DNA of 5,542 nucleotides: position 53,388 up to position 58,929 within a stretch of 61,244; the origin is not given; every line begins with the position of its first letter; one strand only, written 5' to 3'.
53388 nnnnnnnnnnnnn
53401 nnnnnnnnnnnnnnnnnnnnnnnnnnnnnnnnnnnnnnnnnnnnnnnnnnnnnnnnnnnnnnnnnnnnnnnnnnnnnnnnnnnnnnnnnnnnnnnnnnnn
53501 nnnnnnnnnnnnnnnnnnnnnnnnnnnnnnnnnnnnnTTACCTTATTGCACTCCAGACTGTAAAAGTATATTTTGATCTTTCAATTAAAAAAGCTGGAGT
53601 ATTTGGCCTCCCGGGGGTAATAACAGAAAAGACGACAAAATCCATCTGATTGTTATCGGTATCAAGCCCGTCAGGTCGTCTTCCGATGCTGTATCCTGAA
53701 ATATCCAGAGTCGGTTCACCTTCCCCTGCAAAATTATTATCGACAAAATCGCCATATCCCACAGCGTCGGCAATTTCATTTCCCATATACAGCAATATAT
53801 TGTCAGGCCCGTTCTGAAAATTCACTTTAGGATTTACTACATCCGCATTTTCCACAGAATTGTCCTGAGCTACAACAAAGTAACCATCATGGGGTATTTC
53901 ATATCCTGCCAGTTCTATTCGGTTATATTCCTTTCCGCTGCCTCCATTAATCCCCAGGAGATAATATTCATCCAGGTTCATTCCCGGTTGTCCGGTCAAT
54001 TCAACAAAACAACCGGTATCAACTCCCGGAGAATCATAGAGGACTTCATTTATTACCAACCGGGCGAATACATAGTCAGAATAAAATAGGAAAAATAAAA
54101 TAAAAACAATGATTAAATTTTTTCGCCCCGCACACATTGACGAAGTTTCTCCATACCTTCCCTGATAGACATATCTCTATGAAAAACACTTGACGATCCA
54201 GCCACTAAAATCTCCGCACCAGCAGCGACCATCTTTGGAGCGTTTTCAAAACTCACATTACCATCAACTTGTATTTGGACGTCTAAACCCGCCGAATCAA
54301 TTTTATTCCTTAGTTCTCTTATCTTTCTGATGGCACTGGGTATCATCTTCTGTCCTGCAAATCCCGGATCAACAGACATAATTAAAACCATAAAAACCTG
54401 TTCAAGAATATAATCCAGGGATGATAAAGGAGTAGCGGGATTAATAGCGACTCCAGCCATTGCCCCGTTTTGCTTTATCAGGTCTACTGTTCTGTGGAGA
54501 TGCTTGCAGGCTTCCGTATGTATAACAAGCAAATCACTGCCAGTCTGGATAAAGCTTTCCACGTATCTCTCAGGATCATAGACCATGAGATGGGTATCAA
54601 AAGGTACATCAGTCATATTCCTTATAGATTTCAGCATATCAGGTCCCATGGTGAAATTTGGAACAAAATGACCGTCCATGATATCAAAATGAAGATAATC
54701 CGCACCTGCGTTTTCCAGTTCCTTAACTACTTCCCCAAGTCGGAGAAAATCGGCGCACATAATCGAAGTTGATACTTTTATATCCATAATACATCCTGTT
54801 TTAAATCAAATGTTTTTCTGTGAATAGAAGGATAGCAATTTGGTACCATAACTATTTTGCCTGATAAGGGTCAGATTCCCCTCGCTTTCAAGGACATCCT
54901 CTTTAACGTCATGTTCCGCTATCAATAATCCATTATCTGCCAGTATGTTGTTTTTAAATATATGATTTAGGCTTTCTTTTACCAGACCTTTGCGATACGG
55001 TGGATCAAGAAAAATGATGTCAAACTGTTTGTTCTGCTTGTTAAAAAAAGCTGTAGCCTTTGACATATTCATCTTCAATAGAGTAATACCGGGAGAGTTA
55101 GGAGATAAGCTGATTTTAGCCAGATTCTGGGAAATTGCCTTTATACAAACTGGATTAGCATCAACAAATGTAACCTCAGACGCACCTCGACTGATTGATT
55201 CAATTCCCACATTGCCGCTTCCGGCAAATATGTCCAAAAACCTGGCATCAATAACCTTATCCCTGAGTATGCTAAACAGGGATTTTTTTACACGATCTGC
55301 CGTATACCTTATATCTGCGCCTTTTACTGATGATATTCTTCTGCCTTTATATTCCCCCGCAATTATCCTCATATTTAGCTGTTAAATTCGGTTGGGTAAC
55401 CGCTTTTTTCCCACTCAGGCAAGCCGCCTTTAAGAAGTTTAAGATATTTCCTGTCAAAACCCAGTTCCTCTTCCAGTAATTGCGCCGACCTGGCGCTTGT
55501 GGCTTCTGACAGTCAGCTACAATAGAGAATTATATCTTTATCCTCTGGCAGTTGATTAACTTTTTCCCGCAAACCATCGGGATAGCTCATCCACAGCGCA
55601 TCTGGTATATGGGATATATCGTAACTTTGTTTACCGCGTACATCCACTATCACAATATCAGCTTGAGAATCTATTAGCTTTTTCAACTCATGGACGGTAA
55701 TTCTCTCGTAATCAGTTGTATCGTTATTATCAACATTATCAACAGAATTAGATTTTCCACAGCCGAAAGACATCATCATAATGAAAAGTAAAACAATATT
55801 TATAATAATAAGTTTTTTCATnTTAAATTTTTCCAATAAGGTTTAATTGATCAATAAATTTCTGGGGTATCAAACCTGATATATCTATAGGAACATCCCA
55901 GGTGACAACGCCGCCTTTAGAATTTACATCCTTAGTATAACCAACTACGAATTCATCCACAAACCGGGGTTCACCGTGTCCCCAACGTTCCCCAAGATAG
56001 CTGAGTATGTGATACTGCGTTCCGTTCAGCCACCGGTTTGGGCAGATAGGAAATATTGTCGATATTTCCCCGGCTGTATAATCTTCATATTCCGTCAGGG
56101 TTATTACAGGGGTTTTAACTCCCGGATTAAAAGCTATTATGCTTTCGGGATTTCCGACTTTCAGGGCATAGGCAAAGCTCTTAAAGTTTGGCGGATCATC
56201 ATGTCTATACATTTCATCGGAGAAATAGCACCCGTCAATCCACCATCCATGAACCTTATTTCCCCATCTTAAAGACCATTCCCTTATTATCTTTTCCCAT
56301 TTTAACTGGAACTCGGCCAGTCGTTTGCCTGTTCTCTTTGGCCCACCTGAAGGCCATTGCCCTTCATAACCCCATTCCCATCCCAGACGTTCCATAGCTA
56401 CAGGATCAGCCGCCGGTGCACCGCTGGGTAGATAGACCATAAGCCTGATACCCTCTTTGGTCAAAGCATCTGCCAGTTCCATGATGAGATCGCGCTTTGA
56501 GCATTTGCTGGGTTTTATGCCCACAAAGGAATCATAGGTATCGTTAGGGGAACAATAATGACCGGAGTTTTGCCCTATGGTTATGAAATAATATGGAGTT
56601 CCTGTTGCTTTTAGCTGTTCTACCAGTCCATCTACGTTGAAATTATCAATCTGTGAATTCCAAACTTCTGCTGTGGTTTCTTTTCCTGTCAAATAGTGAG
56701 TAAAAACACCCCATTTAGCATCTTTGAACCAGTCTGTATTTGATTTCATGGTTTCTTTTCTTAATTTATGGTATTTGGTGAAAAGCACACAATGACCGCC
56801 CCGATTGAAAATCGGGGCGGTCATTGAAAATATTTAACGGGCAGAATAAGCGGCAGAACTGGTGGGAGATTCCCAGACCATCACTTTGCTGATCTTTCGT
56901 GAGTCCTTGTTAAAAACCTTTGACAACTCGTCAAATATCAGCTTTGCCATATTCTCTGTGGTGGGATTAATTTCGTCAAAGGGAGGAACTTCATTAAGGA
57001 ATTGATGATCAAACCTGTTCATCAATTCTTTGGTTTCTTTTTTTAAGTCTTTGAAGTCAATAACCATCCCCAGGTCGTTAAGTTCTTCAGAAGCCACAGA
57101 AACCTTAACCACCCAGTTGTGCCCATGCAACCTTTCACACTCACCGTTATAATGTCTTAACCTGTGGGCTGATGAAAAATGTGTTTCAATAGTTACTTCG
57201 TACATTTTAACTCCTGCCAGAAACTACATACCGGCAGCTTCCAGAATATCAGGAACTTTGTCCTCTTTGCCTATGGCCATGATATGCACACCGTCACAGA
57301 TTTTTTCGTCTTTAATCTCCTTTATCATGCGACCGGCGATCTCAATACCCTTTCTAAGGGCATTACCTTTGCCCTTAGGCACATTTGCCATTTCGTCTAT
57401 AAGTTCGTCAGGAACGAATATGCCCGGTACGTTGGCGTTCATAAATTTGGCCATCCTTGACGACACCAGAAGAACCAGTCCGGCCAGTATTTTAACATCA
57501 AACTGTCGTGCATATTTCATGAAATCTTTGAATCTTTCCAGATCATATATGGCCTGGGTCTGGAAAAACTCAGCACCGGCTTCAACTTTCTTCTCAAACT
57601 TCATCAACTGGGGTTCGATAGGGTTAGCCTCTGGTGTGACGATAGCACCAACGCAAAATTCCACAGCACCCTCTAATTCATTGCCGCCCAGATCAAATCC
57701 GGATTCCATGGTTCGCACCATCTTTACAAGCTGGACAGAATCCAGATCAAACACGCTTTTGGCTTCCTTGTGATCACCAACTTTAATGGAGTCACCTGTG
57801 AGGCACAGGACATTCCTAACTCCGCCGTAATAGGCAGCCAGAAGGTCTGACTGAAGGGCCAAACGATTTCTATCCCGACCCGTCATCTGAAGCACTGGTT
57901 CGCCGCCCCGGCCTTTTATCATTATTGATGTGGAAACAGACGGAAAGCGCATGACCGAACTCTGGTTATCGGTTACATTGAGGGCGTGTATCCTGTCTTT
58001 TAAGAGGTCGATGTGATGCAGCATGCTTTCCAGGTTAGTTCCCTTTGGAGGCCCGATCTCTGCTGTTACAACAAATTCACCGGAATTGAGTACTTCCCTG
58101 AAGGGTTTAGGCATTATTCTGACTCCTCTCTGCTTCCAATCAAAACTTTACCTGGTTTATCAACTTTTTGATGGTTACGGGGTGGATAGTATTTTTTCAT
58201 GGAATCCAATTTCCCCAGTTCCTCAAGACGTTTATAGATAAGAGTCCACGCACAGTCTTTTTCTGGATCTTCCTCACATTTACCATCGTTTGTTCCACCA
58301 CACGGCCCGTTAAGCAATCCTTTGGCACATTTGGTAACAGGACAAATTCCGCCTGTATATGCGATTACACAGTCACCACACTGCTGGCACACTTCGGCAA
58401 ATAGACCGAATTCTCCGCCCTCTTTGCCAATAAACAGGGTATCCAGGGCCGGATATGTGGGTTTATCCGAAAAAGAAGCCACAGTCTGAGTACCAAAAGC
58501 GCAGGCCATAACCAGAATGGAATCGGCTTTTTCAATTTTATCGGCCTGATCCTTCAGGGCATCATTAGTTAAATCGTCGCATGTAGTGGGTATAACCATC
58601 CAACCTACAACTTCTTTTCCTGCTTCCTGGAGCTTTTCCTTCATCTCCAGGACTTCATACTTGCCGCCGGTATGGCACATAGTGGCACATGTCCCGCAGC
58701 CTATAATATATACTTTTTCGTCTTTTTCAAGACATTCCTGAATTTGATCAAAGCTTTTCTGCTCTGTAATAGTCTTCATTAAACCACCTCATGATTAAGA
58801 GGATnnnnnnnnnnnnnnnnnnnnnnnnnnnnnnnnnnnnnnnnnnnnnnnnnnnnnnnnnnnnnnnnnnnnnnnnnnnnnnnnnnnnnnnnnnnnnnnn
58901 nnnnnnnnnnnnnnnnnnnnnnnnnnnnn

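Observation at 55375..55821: Hidden selenoprotein: extracytoplasmic rhodanese lipoprotein with C-S-U active loop and fdhF-like SECIS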

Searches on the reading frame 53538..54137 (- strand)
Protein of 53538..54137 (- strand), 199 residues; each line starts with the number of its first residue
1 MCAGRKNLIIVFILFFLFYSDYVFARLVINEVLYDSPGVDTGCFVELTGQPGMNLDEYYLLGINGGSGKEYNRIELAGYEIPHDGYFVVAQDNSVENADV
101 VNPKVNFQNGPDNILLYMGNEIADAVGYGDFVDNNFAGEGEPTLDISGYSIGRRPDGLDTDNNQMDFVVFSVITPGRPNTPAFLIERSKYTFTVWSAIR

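Call 15: search_protein_families(library=pfam, proteins=[window:53538-54137:-], max_evalue=0.00001)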
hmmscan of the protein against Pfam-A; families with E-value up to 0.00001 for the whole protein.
window:53538-54137:- (199 aa): 1 family
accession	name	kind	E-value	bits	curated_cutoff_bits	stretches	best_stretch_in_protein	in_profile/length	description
PF00932.25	LTD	-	1.9e-06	28.6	34.3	0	25-129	6-108/109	Lamin Tail Domain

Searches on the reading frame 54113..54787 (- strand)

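Call 15: search_protein_families(library=pfam, proteins=[window:54113-54787:-], max_evalue=0.00001)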
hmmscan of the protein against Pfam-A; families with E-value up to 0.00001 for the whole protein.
window:54113-54787:- (224 aa): 1 family
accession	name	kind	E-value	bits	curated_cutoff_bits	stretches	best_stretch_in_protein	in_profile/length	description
PF00834.25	Ribul_P_3_epim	-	5.7e-74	248.2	21.1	1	4-199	1-196/198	Ribulose-phosphate 3 epimerase family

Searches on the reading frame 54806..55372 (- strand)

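Call 15: search_protein_families(library=pfam, proteins=[window:54806-55372:-], max_evalue=0.00001)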
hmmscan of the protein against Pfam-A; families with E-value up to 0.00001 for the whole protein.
window:54806-55372:- (188 aa): 2 families
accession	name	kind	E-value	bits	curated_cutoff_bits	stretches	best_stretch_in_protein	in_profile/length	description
PF03602.21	Cons_hypoth95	-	1.2e-50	172.1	24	1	1-183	1-181/182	Conserved hypothetical protein 95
PF05175.20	MTS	-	3.5e-07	30.4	23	1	29-148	20-134/170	Methyltransferase small domain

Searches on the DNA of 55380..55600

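Call 45: search_rna_families(source=window, start=55380, end=55600, threshold=evalue, max_evalue=10)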
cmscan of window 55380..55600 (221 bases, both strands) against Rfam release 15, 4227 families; matches with E-value up to 10: 2.
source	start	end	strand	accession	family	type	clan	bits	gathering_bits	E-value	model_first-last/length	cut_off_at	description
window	55508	55574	-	RF01161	SNORD5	Gene; snRNA; snoRNA; CD-box;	-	14.3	55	5.8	1-72/72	no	Small nucleolar RNA SNORD5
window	55568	55597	-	RF01142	sR19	Gene; snRNA; snoRNA; CD-box;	-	9.7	45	4.4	1-63/63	no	Small nucleolar RNA sR19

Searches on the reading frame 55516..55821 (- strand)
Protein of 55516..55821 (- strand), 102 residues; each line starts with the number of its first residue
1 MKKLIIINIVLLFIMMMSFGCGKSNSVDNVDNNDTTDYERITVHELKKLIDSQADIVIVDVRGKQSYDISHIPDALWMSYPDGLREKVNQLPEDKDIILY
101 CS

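Call 7: search_protein_families(library=pfam, proteins=[window:55516-55821:-], max_evalue=0.01)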
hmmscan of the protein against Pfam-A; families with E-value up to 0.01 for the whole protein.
seq(102 aa): 1 family
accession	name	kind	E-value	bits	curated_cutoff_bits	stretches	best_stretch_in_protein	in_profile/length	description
PF00581.25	Rhodanese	-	7.7e-10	39.6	22.2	1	42-102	1-69/102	Rhodanese-like domain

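Call 28: search_protein_families(library=ncbifam, proteins=[window:55516-55821:-], max_evalue=0.01)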
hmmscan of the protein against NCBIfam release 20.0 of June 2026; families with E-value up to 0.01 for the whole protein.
seq(102 aa): 10 families
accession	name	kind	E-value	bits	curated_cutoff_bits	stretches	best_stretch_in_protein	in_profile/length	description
NF045521.1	rhoda_near_glyco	subfamily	3.5e-12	46.3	145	1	31-102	10-78/144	rhodanese homology domain-containing protein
NF005902.0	PRK07878.1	equivalog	8.3e-10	38.1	647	1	32-101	280-350/392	adenylyltransferase/sulfurtransferase MoeZ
NF005646.0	PRK07411.1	equivalog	2.5e-09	36.7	633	1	28-101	271-349/390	molybdopterin-synthase adenylyltransferase MoeB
NF041203.1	rhodanese_LYCAU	equivalog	3.7e-09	36.3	115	1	33-102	15-84/126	rhodanese-related (seleno)protein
NF001195.0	PRK00162.1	equivalog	1.9e-05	24.9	102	1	37-101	3-65/108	thiosulfate sulfurtransferase GlpE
NF045694.1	seleno_TsoB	exception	0.00012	20.3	805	1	6-79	11-85/572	rhodanese/DsbD fusion-like selenoprotein TsoB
NF033833.0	rhodan_ChrE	equivalog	0.00022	21.2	120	1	41-101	5-66/108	rhodanese family chromate resistance protein ChrE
TIGR04568.1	arch_SelU_Nterm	equivalog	0.0025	17.6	200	1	39-77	89-125/215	selenouridine synthase SelU-like subunit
NF040901.1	SeO3_TeO2_ExtH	equivalog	0.0059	15.7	200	1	4-79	7-93/430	selenite/tellurite reduction operon rhodanese-like protein ExtH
NF058647.1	lipo_LytA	equivalog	0.0083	16.3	110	0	1-42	1-40/107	acidic lipoprotein LytA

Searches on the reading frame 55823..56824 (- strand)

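Call 15: search_protein_families(library=pfam, proteins=[window:55823-56824:-], max_evalue=0.00001)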
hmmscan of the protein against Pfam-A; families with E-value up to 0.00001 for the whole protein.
window:55823-56824:- (333 aa): 1 family
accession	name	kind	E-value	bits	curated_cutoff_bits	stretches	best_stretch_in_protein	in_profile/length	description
PF01120.23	Alpha_L_fucos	-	1.6e-11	44.7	25.2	1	53-332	87-338/345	Alpha-L-fucosidase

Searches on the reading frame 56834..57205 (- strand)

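Call 15: search_protein_families(library=pfam, proteins=[window:56834-57205:-], max_evalue=0.00001)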
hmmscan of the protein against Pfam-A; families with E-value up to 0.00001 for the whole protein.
window:56834-57205:- (123 aa): 1 family
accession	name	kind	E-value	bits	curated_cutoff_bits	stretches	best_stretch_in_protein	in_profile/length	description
PF01242.24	PTPS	-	8.9e-45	152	22.4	1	3-121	1-119/121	6-pyruvoyl tetrahydropterin synthase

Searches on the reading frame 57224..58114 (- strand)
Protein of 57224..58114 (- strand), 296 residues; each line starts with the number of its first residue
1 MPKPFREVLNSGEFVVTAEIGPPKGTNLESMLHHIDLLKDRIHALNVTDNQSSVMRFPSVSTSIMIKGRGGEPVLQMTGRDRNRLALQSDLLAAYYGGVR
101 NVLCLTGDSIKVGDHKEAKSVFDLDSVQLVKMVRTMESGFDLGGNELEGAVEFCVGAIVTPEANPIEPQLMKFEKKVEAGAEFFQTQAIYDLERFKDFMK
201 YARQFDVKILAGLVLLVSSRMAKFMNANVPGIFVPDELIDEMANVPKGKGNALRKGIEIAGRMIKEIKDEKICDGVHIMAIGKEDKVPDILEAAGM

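Call 15: search_protein_families(library=pfam, proteins=[window:57224-58114:-], max_evalue=0.00001)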
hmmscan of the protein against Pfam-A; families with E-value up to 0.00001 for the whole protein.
window:57224-58114:- (296 aa): 1 family
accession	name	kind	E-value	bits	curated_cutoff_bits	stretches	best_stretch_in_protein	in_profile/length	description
PF02219.23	MTHFR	-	4.8e-40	138.1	24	1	6-295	3-287/287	Methylenetetrahydrofolate reductase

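Call 22: find_encoding_contigs(protein=window:57224-58114:-, flank=1000, max_places=4)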
Protein window:57224-58114:- (296 aa): no gene with exactly this product is on record in the collection.

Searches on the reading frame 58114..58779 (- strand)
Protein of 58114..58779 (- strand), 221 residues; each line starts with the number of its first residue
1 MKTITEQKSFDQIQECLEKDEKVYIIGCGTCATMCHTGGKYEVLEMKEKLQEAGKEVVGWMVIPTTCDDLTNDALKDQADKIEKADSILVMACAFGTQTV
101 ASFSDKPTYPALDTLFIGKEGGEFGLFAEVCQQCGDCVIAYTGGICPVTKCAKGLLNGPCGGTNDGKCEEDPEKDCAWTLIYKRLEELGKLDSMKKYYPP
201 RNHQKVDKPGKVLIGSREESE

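Call 15: search_protein_families(library=pfam, proteins=[window:58114-58779:-], max_evalue=0.00001)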
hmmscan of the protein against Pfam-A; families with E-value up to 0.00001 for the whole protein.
window:58114-58779:- (221 aa): 1 family
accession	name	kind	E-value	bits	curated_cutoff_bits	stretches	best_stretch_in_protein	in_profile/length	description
PF12225.13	DUF5981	-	2.3e-34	117.4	23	1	109-203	1-94/95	Methylene-tetrahydrofolate reductase C terminal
